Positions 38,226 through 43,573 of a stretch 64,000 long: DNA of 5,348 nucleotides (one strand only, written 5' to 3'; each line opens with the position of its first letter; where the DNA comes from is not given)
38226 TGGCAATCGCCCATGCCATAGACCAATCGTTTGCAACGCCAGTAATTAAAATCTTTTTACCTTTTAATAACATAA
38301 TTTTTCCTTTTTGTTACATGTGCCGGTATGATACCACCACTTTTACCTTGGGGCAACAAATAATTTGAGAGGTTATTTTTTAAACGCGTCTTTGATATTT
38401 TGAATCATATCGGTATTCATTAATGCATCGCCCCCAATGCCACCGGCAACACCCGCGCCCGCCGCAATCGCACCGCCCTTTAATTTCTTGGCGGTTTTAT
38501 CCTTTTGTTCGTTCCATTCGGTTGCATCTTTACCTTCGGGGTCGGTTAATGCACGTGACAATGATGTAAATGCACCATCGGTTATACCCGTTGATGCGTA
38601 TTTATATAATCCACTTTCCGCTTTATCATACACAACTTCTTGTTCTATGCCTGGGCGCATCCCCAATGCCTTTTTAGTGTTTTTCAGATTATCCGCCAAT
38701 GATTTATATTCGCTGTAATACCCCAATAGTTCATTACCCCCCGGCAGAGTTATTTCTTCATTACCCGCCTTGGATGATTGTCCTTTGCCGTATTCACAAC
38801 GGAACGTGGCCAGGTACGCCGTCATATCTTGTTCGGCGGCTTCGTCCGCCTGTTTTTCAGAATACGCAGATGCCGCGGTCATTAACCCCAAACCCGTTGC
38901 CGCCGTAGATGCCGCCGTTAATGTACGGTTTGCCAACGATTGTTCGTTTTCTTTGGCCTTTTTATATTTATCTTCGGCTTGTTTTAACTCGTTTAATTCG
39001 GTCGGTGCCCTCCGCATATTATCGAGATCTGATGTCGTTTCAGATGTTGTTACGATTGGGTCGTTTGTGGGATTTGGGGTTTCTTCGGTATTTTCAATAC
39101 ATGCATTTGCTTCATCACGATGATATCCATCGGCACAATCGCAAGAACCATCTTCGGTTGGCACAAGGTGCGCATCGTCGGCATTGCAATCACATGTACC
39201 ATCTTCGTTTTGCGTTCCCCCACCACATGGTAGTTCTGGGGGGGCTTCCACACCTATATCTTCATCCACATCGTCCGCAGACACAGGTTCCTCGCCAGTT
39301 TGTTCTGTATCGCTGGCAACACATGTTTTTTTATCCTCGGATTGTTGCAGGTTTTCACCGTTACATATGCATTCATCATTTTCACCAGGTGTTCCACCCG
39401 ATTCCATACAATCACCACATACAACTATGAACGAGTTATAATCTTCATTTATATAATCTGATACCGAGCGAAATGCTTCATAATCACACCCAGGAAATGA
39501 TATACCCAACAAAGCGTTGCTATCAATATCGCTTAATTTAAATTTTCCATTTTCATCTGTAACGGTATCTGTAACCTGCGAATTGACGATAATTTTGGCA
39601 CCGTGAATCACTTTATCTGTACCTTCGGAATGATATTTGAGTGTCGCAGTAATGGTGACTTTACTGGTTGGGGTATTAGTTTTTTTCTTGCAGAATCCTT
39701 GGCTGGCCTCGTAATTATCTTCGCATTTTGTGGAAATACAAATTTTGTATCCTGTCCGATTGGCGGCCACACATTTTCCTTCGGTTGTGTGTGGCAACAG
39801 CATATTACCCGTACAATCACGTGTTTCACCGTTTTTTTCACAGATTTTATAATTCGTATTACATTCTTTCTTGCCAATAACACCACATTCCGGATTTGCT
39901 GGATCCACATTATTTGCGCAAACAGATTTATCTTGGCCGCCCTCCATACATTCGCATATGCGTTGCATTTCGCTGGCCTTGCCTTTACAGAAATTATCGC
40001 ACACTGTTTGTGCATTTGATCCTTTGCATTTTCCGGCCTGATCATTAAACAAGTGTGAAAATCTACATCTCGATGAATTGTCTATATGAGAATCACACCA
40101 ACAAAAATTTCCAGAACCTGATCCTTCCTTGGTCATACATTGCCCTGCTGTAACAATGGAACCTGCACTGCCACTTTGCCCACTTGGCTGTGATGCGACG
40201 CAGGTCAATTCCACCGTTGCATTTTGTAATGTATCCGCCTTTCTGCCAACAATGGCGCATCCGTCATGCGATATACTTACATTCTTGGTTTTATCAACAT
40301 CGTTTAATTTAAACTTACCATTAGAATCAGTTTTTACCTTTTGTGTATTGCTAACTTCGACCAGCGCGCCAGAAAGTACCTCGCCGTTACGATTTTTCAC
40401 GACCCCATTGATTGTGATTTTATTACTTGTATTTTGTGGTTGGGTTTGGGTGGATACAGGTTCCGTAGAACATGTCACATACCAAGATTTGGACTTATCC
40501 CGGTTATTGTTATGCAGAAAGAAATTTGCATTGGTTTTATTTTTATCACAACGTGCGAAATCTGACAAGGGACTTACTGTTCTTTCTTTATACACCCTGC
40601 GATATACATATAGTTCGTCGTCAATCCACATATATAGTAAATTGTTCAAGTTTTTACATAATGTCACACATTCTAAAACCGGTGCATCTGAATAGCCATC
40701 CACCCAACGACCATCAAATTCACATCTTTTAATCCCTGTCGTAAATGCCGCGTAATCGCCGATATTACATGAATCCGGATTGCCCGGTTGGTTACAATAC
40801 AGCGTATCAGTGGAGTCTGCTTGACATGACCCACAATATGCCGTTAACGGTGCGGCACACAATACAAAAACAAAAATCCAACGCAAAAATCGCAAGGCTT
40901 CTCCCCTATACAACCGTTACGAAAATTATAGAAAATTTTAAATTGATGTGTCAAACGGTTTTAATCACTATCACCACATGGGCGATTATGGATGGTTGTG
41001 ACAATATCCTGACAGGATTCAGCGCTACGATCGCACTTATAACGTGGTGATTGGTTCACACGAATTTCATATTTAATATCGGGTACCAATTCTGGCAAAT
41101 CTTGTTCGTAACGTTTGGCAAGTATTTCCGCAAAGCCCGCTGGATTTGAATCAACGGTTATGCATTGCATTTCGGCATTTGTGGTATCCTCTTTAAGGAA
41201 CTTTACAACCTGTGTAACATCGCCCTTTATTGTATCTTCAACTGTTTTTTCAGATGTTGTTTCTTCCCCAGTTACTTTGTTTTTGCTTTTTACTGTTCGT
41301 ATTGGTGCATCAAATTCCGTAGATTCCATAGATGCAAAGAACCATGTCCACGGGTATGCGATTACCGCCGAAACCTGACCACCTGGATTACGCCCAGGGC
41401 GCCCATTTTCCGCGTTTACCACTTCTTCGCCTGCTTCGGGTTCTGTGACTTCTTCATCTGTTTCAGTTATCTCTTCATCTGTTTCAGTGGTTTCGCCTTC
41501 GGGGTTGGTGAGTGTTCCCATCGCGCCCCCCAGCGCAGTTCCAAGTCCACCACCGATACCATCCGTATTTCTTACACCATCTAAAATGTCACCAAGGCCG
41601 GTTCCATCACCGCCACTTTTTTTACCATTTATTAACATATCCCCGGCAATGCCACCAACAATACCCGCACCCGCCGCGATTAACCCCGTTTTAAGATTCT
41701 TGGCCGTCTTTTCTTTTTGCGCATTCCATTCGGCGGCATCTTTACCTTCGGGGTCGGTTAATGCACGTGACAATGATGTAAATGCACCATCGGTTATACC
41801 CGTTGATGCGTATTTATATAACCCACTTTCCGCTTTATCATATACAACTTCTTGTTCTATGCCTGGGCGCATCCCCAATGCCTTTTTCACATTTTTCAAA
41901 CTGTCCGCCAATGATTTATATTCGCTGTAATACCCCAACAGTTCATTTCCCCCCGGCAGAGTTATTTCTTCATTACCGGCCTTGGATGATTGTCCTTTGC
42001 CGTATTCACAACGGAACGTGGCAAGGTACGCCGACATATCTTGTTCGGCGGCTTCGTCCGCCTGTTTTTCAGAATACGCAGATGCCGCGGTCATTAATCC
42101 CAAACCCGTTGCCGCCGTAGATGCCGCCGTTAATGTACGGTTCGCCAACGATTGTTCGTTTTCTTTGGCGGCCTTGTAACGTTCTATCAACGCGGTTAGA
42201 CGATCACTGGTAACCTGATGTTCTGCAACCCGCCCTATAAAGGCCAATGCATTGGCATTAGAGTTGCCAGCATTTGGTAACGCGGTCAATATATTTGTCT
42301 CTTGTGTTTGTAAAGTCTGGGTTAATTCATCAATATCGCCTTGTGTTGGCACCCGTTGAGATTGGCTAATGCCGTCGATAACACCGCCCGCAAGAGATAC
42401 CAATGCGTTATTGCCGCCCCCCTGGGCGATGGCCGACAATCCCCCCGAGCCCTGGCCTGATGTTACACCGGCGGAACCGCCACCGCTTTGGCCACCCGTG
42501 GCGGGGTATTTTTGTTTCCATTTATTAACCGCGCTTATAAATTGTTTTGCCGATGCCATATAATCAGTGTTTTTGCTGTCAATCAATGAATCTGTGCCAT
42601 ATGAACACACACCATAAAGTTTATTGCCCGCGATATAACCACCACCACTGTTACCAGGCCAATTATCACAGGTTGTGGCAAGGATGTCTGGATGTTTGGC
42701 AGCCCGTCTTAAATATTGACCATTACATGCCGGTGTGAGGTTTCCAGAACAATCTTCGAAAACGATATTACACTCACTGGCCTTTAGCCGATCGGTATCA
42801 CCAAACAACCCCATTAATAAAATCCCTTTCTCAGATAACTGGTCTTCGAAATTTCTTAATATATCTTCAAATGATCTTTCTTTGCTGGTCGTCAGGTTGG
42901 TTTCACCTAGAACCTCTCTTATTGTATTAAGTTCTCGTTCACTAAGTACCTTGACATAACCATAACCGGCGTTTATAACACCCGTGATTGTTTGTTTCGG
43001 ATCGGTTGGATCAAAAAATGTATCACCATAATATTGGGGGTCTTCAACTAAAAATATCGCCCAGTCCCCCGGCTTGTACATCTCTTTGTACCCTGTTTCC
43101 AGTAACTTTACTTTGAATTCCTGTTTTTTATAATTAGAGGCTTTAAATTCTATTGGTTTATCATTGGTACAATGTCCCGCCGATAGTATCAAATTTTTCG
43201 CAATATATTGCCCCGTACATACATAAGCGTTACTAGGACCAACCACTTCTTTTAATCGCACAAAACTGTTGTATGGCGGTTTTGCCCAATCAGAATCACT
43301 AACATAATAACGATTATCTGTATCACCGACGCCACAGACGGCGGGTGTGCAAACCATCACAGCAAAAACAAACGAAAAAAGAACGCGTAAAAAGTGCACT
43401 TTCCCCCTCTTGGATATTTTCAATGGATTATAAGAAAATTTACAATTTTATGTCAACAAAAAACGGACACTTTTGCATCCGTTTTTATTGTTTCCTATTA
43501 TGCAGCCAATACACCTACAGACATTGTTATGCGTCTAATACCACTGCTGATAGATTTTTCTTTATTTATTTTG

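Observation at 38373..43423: Two adjacent paralogous giant secreted proteins share a ~200-aa module and a ~520-bp near-identical DNA repeat; one carries a trypsin-like protease, the other Cys-rich beta-sandwich repeats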

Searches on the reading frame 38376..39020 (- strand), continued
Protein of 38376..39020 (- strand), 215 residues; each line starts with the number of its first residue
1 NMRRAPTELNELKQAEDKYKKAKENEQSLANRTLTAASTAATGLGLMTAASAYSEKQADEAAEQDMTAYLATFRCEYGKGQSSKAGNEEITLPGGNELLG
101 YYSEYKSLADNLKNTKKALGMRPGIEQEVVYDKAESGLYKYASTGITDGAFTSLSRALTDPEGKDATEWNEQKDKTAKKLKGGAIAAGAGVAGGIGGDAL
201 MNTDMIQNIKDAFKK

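Call 63: find_related_loci(query=A1, collection=viral_contigs, flank=5000)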
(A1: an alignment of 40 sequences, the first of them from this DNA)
Query A1 (215 aa) in viral_contigs; peptide patterns used: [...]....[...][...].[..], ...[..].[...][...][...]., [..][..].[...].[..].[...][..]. (x = any residue, [..] = any of these).
45 stretches matched a pattern, but none encodes a relative of the query by tblastn (E <= 1e-3).
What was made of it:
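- Tried and rejected: IMG/VR scan for the module: no viral copy (call 63).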

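Call 80: search_protein_families(library=pfam, proteins=[L066:256-2586:+, L070:1529-2626:+, L036:7528-11304:+, L034:8321-10546:-, L042:2005-2892:-, L066:8414-11362:-, L015:10395-11486:+, L002:2305-4032:+, L028:1853-3196:+, L045:885-1595:+], max_evalue=0.00001)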
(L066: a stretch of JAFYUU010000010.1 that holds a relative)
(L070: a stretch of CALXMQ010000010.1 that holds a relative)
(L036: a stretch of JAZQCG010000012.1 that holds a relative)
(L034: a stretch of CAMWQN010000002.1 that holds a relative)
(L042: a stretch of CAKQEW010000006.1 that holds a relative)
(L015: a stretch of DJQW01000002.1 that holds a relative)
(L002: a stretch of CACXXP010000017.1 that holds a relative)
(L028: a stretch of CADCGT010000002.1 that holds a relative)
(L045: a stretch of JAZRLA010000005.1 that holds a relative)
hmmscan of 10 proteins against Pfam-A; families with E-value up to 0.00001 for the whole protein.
L066:256-2586:+ (776 aa): 0 families

L070:1529-2626:+ (365 aa): 0 families

L036:7528-11304:+ (1258 aa): 0 families

L034:8321-10546:- (741 aa): 0 families

L042:2005-2892:- (295 aa): 0 families

L066:8414-11362:- (982 aa): 0 families

L015:10395-11486:+ (363 aa): 0 families

L002:2305-4032:+ (575 aa): 3 families
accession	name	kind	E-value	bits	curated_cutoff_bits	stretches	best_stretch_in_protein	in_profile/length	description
PF00750.26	tRNA-synt_1d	-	9.2e-61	206.2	23.3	1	102-446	15-348/349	tRNA synthetases class I (R), catalytic domain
PF05746.21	DALR_1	-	7.7e-25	87.7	22.3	1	461-575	1-117/117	DALR anticodon binding domain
PF03485.21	Arg_tRNA_synt_N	-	5.6e-23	81.8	21.5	1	10-85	5-85/85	Arginyl tRNA synthetase N terminal domain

L028:1853-3196:+ (447 aa): 2 families
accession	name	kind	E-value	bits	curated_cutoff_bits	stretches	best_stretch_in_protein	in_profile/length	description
PF02518.31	HATPase_c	-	6.1e-20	72.2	26.4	1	341-446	3-108/111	Histidine kinase-, DNA gyrase B-, and HSP90-like ATPase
PF00512.31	HisKA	-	9.7e-07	29.2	26.9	1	246-300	2-65/66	His Kinase A (phospho-acceptor) domain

L045:885-1595:+ (236 aa): 1 family
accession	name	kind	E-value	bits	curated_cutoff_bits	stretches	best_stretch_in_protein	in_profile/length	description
PF00072.30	Response_reg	-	1.2e-24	87.1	30.2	1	26-134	2-110/111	Response regulator receiver domain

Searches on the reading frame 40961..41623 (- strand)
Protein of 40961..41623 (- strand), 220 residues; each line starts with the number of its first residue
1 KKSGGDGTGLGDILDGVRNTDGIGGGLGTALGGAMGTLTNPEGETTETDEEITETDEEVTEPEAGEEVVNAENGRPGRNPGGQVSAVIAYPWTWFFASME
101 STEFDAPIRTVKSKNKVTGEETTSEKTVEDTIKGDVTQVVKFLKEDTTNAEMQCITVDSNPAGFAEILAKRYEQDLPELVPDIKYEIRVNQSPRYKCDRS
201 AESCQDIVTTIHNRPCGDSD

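Call 30: search_protein_families(library=pfam, proteins=[window:40961-41623:-], max_evalue=0.1)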
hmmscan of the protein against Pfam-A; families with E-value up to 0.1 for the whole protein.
window:40961-41623:- (220 aa): 3 families
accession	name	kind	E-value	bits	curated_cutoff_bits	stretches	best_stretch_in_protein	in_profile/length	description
PF09420.15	Nop16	-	0.0028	18.2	25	1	42-184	60-191/210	Ribosome biogenesis protein Nop16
PF13182.11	DUF4007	-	0.013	15.1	27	1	91-150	109-167/288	Protein of unknown function (DUF4007)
PF07808.18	RED_N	-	0.093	12.8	22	0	100-151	176-229/234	RED-like protein N-terminal region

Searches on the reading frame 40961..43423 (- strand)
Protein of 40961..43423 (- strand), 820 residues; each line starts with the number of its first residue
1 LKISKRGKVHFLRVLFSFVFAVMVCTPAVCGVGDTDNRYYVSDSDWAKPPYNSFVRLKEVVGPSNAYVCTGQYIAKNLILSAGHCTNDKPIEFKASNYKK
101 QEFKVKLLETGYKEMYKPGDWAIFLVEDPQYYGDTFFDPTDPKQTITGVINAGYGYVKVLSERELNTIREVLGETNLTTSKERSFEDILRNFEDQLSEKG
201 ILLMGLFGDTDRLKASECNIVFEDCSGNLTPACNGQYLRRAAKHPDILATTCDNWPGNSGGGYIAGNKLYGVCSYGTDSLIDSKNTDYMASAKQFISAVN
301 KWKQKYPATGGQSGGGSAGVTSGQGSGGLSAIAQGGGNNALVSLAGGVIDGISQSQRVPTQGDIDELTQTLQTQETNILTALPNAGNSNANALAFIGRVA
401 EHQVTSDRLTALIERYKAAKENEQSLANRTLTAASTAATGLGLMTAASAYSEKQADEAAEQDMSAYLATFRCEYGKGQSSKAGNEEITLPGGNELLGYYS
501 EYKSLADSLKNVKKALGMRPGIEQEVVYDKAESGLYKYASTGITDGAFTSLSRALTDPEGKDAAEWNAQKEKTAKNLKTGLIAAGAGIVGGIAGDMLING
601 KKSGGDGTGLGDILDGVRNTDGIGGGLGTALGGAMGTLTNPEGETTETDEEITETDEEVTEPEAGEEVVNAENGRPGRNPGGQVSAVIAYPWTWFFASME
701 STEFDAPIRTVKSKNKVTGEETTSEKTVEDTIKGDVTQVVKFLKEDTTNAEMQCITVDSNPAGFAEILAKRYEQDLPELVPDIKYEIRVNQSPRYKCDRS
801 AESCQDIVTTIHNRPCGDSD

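Call 4: search_protein_families(library=pfam, proteins=[window:40961-43423:-], max_evalue=1)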
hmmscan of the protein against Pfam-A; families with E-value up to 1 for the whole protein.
window:40961-43423:- (820 aa): 3 families
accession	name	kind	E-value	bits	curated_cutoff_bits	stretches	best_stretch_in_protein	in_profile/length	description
PF00089.32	Trypsin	-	9.5e-08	32.6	20.6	2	65-157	23-130/220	Trypsin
PF13182.11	DUF4007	-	0.016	14.8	27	1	691-750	109-167/288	Protein of unknown function (DUF4007)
PF09420.15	Nop16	-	0.031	14.8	25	1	642-784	60-191/210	Ribosome biogenesis protein Nop16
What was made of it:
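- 42500..43321 (-): B head: chymotrypsin-fold (S1) serine protease. His at SAGHC 43169-43183, Asp at DWAIF 43052-43066, Ser at GNSGG 42641-42655. PF00089 at 32.6 bits against a cut-off of 20.6 (call 4).
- On Peptidase S1 (trypsin/chymotrypsin, PF00089) - head of B: 32.6 bits against a cut-off of 20.6, E = 9.5e-8 (call 4).
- Checked: PF00089 scores 32.6 bits against a cut-off of 20.6 (call 4).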

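Call 7: search_protein_families(library=ncbifam, proteins=[window:40961-43423:-], max_evalue=1)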
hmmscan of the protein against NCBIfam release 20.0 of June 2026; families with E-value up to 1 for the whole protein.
window:40961-43423:- (820 aa): 1 family
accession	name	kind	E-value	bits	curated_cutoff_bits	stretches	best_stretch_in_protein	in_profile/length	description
NF006606.0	PRK09165.1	equivalog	0.11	11.1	540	1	512-598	137-221/497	replicative DNA helicase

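Call 37: find_encoding_contigs(protein=window:40961-43423:-, flank=3000, max_places=5)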
Protein window:40961-43423:- (820 aa): no gene with exactly this product is on record in the collection.

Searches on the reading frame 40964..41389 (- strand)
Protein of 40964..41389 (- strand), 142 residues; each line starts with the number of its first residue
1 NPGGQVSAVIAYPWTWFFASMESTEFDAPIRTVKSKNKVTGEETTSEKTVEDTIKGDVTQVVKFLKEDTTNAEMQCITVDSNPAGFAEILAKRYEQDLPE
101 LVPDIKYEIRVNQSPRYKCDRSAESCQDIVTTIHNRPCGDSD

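Call 67: find_homologous_proteins(query=window:40964-41389:-, max_evalue=0.01)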
Query seq(142 aa): 3 candidates shared short words with the query, none scored E <= 0.01.
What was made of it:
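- Tried and rejected: The word-indexed search of the tail found nothing (call 67).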
